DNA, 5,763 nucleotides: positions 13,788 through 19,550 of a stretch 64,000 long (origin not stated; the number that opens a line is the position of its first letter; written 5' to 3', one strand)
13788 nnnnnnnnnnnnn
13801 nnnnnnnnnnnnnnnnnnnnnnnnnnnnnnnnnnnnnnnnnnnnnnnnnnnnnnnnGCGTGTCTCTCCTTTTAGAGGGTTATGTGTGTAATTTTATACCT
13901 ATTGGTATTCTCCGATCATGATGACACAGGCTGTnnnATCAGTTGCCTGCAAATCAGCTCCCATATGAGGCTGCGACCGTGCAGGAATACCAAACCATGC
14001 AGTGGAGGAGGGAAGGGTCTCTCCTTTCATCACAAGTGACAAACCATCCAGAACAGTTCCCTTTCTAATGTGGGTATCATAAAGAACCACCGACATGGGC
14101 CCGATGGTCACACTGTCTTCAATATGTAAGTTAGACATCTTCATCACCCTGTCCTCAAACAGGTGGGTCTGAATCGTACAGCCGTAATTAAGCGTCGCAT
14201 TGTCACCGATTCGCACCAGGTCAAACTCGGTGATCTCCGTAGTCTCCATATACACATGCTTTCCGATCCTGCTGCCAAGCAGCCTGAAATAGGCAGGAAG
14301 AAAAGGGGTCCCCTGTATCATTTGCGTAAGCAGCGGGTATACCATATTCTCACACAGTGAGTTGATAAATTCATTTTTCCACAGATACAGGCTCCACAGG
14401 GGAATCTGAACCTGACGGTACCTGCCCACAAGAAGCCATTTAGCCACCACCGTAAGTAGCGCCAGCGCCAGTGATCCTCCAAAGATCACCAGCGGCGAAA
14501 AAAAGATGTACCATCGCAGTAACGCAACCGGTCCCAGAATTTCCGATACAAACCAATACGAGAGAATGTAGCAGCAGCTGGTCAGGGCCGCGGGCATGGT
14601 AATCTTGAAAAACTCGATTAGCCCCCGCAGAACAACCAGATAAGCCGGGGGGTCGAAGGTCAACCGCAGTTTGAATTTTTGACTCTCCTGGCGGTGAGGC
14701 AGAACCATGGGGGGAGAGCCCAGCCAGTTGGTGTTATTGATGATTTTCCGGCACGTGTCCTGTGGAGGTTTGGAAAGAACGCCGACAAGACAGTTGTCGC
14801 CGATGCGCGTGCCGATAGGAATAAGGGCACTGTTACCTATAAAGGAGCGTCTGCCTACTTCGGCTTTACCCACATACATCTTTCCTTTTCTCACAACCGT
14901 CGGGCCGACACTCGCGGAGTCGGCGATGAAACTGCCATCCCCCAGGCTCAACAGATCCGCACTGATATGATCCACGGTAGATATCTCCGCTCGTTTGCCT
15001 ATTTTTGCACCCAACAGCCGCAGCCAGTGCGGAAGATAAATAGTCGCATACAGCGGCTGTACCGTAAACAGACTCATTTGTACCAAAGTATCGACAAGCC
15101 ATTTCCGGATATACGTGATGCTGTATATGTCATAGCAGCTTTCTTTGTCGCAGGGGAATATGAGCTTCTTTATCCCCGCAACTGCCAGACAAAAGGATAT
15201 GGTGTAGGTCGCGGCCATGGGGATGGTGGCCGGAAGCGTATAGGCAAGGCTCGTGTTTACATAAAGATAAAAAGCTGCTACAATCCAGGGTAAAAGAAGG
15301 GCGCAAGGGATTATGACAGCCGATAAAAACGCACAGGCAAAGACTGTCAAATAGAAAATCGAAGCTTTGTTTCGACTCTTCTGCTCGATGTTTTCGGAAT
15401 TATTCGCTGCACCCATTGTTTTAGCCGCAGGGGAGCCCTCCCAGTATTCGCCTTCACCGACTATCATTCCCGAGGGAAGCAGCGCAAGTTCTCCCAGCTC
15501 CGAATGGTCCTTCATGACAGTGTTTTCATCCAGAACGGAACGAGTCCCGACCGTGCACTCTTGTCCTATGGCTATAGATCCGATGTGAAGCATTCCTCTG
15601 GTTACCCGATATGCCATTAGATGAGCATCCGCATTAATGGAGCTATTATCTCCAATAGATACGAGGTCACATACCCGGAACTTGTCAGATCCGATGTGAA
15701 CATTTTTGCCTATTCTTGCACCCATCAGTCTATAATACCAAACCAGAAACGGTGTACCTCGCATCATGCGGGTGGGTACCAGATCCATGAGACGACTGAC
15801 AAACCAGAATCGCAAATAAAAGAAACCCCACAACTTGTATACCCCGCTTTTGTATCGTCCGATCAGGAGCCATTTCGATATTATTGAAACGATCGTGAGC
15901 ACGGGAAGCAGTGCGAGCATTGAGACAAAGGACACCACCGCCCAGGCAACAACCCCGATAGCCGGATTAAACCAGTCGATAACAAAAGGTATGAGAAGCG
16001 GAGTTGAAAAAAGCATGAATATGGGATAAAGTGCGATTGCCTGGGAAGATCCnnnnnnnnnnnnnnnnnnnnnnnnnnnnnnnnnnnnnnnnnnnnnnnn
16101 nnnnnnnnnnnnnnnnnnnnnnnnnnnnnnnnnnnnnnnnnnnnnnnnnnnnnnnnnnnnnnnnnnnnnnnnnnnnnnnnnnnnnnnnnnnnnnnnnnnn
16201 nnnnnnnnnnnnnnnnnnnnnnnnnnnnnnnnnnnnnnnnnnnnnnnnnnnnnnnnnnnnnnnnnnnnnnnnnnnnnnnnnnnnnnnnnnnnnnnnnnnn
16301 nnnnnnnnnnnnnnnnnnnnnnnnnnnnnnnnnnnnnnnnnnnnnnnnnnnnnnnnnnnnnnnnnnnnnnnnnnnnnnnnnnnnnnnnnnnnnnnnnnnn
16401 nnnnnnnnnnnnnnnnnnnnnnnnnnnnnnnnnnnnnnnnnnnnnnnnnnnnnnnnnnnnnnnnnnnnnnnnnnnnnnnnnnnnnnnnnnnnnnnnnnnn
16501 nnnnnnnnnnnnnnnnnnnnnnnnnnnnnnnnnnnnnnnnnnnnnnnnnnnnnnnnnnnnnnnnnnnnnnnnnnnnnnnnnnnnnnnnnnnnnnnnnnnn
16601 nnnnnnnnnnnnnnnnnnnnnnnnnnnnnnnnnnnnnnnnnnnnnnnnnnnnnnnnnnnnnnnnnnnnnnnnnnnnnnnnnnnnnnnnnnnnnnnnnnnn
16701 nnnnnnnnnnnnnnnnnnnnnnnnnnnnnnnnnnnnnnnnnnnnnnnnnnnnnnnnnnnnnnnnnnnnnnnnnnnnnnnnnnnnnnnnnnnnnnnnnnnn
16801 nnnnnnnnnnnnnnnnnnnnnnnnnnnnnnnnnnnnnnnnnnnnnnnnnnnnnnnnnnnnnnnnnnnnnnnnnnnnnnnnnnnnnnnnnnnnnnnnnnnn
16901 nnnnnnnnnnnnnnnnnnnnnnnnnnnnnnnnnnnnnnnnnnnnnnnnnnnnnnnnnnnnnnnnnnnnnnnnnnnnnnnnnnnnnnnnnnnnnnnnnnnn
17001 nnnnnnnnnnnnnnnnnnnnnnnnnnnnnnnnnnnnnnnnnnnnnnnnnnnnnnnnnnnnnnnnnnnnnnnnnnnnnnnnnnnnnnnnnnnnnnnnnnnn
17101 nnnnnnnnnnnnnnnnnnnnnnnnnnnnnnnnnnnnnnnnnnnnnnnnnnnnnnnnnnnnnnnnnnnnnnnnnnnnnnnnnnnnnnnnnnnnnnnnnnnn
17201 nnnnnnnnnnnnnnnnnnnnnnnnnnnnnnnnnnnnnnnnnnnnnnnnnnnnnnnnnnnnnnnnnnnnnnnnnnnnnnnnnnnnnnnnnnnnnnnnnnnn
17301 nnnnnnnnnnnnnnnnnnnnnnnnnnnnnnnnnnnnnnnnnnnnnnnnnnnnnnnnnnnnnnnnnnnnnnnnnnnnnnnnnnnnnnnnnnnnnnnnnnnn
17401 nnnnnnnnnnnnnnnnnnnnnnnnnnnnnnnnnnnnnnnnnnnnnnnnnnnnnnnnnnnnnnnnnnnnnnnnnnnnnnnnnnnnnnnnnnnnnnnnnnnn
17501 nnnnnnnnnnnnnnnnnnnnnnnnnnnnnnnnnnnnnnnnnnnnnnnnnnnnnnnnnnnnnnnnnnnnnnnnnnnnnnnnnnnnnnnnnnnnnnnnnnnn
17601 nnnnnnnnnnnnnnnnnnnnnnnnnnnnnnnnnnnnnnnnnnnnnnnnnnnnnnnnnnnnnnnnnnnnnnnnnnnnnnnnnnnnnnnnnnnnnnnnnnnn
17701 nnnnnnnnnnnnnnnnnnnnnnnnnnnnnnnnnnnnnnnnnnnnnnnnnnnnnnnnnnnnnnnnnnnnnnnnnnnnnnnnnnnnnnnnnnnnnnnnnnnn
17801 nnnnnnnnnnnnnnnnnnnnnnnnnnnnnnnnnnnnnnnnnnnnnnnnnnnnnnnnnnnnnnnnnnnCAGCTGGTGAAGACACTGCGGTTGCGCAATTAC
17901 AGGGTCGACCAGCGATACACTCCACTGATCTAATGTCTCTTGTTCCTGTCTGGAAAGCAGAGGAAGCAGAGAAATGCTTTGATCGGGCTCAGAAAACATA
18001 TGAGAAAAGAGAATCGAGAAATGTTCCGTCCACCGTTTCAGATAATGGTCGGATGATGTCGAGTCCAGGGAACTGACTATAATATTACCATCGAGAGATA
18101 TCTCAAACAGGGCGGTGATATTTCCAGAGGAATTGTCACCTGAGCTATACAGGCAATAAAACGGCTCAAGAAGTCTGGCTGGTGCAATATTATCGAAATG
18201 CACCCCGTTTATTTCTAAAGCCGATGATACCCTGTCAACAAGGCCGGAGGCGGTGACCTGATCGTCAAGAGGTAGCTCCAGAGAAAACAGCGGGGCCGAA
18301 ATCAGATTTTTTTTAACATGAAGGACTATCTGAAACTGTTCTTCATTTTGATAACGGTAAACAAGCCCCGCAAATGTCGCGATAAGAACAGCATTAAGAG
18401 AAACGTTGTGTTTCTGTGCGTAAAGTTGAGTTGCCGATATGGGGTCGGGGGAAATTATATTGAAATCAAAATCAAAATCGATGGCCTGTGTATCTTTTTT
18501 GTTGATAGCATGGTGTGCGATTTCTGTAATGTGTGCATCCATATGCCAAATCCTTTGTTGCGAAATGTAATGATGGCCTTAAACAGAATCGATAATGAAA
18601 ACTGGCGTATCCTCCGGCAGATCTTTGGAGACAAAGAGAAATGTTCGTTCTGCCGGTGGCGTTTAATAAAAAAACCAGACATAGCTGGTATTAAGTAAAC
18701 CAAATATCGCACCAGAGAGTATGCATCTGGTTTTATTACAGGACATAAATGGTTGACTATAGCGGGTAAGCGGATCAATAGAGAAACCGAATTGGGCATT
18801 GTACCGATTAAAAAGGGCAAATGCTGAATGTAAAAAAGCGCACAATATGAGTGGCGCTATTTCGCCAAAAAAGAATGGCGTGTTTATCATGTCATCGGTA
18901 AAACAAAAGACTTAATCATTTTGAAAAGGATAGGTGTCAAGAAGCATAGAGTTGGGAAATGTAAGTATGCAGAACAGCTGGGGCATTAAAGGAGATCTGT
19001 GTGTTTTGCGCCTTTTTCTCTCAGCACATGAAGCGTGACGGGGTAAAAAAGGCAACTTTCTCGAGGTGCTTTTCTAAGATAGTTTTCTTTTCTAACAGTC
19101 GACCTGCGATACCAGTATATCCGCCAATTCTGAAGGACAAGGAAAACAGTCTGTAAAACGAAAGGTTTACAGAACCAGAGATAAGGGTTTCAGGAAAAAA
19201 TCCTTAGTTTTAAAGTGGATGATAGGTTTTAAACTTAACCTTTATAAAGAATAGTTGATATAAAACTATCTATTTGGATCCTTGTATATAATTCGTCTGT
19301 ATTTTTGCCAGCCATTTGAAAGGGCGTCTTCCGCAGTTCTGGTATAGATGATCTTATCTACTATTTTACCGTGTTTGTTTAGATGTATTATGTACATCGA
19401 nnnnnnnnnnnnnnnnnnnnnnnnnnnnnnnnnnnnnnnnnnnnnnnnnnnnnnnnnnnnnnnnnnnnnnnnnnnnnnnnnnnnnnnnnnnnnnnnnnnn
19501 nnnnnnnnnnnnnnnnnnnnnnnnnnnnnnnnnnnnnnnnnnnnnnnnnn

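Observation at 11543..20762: Synthetase bracketed by two paralogous secreted repeat proteins plus a small OMP: a candidate diderm export/anchoring module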

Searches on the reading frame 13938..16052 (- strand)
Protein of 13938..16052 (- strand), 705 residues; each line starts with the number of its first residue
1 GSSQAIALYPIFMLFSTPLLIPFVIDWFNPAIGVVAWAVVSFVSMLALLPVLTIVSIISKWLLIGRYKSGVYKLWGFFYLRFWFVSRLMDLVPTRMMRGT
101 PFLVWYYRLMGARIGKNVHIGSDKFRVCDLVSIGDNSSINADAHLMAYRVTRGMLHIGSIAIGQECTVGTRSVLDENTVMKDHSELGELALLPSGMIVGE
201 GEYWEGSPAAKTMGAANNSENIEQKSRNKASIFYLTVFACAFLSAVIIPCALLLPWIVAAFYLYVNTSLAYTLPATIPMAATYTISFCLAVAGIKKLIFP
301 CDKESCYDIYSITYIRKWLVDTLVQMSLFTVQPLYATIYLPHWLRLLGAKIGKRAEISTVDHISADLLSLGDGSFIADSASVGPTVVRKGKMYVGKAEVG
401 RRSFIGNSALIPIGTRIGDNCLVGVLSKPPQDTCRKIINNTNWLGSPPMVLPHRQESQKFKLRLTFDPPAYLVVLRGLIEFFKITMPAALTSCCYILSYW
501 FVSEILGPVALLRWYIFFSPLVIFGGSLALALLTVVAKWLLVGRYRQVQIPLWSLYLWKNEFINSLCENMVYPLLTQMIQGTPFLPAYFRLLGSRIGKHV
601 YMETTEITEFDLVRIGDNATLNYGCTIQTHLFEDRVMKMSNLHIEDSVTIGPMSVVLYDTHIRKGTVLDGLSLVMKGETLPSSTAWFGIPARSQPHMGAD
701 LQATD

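Call 45: find_related_loci(query=window:13938-16052:-, collection=genome_contigs, flank=10000)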
Query window:13938-16052:- (705 aa) in genome_contigs; peptide patterns used: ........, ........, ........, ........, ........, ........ (x = any residue, [..] = any of these).
598 stretches matched a pattern (row limit reached: there are more); 582 encode a relative of the query (tblastn E <= 1e-3); the best 80 are kept; 80 distinct loci.
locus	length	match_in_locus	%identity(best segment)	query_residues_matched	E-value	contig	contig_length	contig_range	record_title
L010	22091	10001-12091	70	4-698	0e+0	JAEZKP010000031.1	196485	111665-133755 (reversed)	MAG: Fibrobacteres bacterium isolate OH_CDB_35 k127_1212993, whole genome shotgun sequence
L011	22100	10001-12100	69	1-699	0e+0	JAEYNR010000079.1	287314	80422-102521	MAG: Fibrobacteres bacterium isolate OH_CBB_122 k127_1143360, whole genome shotgun sequence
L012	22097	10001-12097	65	1-694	0e+0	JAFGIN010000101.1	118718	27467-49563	MAG: Chitinispirillaceae bacterium isolate Zod_Metabat.210 k87_5931709, whole genome shotgun sequence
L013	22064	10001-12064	48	4-692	0e+0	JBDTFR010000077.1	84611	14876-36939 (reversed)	MAG: Bacteroidia bacterium isolate cluster2_bin.231 k127_493259, whole genome shotgun sequence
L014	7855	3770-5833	47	4-692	0e+0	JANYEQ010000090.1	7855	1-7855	MAG: Bacteroidetes bacterium isolate 338R_metabinner_3 338R_k141_716791, whole genome shotgun sequence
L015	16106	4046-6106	49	4-692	0e+0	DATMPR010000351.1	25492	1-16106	MAG TPA_asm: Bacteroidia bacterium isolate SMAG_U12907 k141_1449213, whole genome shotgun sequence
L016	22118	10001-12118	46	4-694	0e+0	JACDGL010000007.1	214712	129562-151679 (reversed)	MAG: Taibaiella sp. isolate MGR_bin411 SD2908_NODE_12_length_214712_cov_2.854538, whole genome shotgun sequence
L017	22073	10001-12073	48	4-692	0e+0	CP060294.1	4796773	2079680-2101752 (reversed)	Pedobacter sp. PAMC26386 chromosome, complete genome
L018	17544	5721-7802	47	4-694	0e+0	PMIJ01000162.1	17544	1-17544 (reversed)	MAG: Bacteroidales bacterium isolate fen_957 73.20120600_E3D.48_contig_35760, whole genome shotgun sequence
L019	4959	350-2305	48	39-693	0e+0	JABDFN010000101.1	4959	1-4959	MAG: Bacteroidetes bacterium isolate BWOrgHeat_Nextera2_MAG2 3300020979.a:Ga0206886_1357, whole genome shotgun sequence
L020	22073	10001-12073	48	4-692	0e+0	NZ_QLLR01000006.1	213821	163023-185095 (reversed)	Pedobacter cryoconitis strain DSM 14825 LY11DRAFT_scaffold00006.6, whole genome shotgun sequence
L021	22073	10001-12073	48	4-692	0e+0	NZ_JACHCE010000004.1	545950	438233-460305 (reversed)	Pedobacter cryoconitis strain S3M1 Ga0401191_04, whole genome shotgun sequence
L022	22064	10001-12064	48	8-698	0e+0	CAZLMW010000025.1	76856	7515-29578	MAG TPA_asm: uncultured Enterobacteriaceae bacterium isolate binchicken_co46_896 genome assembly, contig: NODE_507_lengt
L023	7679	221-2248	47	22-694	0e+0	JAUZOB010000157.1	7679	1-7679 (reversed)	MAG: Bacteroidota bacterium isolate bin67(3d) NHPDAMMJ_157, whole genome shotgun sequence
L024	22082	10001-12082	45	4-694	0e+0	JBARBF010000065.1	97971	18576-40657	MAG: Bacteroidales bacterium isolate MFD05764_ilm_asm_bin327 k127_3130891, whole genome shotgun sequence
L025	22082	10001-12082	45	4-696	0e+0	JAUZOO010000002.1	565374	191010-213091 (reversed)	MAG: Bacteroidota bacterium isolate bin129(14d) IAGCJBLB_2, whole genome shotgun sequence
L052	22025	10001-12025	43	10-692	4e-168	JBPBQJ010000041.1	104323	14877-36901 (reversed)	MAG: Janthinobacterium lividum isolate 3300037410_metabat.40 3300037410_metabat.40_Ga0393330_0000175, whole genome shotg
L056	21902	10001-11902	44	49-690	4e-167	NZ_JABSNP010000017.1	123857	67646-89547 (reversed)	Hymenobacter caeli strain 9A Ga0416758_17, whole genome shotgun sequence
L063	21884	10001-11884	44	45-690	5e-166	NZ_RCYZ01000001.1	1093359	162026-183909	Hymenobacter nivis strain S9.2P scaffold1.1, whole genome shotgun sequence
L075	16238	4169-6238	41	1-692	2e-163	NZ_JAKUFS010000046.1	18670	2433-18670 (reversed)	Bacillus cereus group sp. BfR-BA-01380 contig00046, whole genome shotgun sequence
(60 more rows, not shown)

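Call 50: search_protein_families(library=pfam, proteins=[L025:12089-12778:+, L075:6281-6967:+, L052:12116-12802:+, L013:12776-13642:+, L063:13149-14042:+, L017:12147-13082:+, L020:12150-13139:+, L022:12574-13518:+, L022:13128-14165:+], max_evalue=0.01)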
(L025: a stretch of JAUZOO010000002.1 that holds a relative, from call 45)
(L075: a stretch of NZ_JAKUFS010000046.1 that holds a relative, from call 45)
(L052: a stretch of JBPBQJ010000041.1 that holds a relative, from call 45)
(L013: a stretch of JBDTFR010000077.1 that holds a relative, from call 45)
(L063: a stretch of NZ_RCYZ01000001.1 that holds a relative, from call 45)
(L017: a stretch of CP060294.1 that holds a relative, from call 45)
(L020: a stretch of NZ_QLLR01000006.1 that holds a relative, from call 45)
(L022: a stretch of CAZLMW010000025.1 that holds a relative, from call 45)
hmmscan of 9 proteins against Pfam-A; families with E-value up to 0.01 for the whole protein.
L025:12089-12778:+ (230 aa): 2 families
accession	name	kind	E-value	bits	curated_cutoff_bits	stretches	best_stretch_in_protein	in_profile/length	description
PF01648.25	ACPS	-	6.8e-14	52.3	25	1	115-217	3-111/111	4'-phosphopantetheinyl transferase superfamily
PF22624.1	AASDHPPT_N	-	5.2e-08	33.5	27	1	21-103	7-92/100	4'-phosphopantetheinyl transferase, N-terminal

L075:6281-6967:+ (229 aa): 2 families
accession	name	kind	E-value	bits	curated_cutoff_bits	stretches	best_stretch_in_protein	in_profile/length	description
PF01648.25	ACPS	-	1.9e-17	63.7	25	1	105-203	2-110/111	4'-phosphopantetheinyl transferase superfamily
PF22624.1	AASDHPPT_N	-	1.9e-08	34.9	27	1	18-101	9-98/100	4'-phosphopantetheinyl transferase, N-terminal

L052:12116-12802:+ (229 aa): 1 family
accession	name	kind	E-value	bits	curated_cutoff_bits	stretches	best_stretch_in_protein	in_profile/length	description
PF01648.25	ACPS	-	5.5e-14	52.6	25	1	107-179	1-78/111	4'-phosphopantetheinyl transferase superfamily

L013:12776-13642:+ (289 aa): 0 families

L063:13149-14042:+ (298 aa): 0 families

L017:12147-13082:+ (312 aa): 2 families
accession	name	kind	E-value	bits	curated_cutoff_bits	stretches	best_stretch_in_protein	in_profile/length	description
PF01887.21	SAM_HAT_N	-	2.3e-53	180.3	26.3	1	37-184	2-144/145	SAM hydroxide adenosyltransferase N-terminal domain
PF20257.3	SAM_HAT_C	-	1.4e-13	51.4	25.5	1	209-302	1-83/84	SAM hydroxide adenosyltransferase C-terminal domain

L020:12150-13139:+ (330 aa): 2 families
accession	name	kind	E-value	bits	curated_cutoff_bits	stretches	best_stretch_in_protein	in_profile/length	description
PF01887.21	SAM_HAT_N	-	6.4e-53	178.9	26.3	1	55-203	2-145/145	SAM hydroxide adenosyltransferase N-terminal domain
PF20257.3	SAM_HAT_C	-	5.6e-17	62.3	25.5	1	227-320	1-83/84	SAM hydroxide adenosyltransferase C-terminal domain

L022:12574-13518:+ (315 aa): 1 family
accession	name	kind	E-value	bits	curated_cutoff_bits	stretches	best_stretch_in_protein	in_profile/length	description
PF05023.20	Phytochelatin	-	2.3e-07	30.7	24.9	1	143-292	32-199/210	Phytochelatin synthase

L022:13128-14165:+ (346 aa): 0 families

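Call 92: search_solved_structures(query=A5, max_evalue=5)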
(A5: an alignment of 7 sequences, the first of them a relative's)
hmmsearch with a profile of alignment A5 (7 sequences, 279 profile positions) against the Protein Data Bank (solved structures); distinct sequences matched with E-value up to 5: 5.
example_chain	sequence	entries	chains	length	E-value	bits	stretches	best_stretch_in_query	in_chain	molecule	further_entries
3bry_A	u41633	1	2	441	0.088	15.2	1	101-130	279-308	TbuX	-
2fls_A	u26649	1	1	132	0.25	13.7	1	74-117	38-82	Glutaredoxin-2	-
2ht9_A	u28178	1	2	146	0.49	12.7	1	74-117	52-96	Glutaredoxin-2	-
2cq9_A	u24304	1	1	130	0.76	12.1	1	74-117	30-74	GLRX2 protein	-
6kii_A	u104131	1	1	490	0.82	12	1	86-142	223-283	Deoxyribopyrimidine photolyase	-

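Call 93: search_protein_families(library=pfam, proteins=[L013:12776-13642:+, L056:15717-16583:+, L022:12940-13518:+], max_evalue=5)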
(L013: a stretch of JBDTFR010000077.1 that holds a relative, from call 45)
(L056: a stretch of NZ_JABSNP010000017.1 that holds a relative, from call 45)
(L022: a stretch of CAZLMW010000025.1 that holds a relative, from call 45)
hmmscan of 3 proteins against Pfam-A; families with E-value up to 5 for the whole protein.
L013:12776-13642:+ (289 aa): 0 families

L056:15717-16583:+ (289 aa): 1 family
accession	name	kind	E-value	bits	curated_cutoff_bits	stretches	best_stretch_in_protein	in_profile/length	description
PF09694.16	Gcw_chp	-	0.0027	18.2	24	1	32-156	7-131/230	Bacterial protein of unknown function (Gcw_chp)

L022:12940-13518:+ (193 aa): 3 families
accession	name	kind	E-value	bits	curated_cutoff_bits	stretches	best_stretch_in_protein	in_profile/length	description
PF05023.20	Phytochelatin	-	4e-08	33.2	24.9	1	21-170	32-199/210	Phytochelatin synthase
PF03412.21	Peptidase_C39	-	0.015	15.6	22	1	29-84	3-57/133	Peptidase C39 family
PF13529.12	Peptidase_C39_2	-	0.02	15.9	24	1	31-64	6-40/143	Peptidase_C39 like family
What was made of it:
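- Closest known: Papain-fold enzymes acting on isopeptide polymers: PgdS. Same: The L022 counterpart hits the Phytochelatin family (calls 50, 93).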

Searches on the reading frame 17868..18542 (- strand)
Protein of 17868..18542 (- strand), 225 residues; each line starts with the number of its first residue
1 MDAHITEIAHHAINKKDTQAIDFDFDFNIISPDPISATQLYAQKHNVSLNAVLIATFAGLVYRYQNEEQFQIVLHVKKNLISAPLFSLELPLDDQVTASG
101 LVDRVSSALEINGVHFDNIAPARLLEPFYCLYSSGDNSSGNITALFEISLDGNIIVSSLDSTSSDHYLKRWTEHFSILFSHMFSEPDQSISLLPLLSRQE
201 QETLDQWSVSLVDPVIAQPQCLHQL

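Call 93: search_protein_families(library=pfam, proteins=[window:17868-18542:-], max_evalue=5)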
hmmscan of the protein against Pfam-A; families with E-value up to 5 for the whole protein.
window:17868-18542:- (225 aa): 1 family
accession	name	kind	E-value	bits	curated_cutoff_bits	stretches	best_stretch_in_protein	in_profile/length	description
PF00668.25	Condensation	-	0.0047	16.1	30.6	1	27-72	232-274/456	Condensation domain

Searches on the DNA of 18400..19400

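Call 63: search_rna_families(source=window, start=18400, end=19400, threshold=evalue, max_evalue=1)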
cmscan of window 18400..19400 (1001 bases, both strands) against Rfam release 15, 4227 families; matches with E-value up to 1: 4.
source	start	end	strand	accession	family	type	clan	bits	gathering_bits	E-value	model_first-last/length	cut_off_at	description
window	19138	19276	+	RF00101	SraC_RyeA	Gene; sRNA;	CL00105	21.1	37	0.28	1-145/145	no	SraC/RyeA RNA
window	19045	19256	-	RF04180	BTnc231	Gene; sRNA;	-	19.6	80.4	0.23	1-154/154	no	Bacteroides sRNA BTnc231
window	18861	18924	-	RF00065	snoR9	Gene; snRNA; snoRNA; CD-box;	CL00132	19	90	0.07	1-128/128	no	Small nucleolar RNA snoR9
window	19010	19053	-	RF02260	MAT2A_A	Cis-reg;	-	17.4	40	0.86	1-65/65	no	MAT2A 3'UTR stem loop A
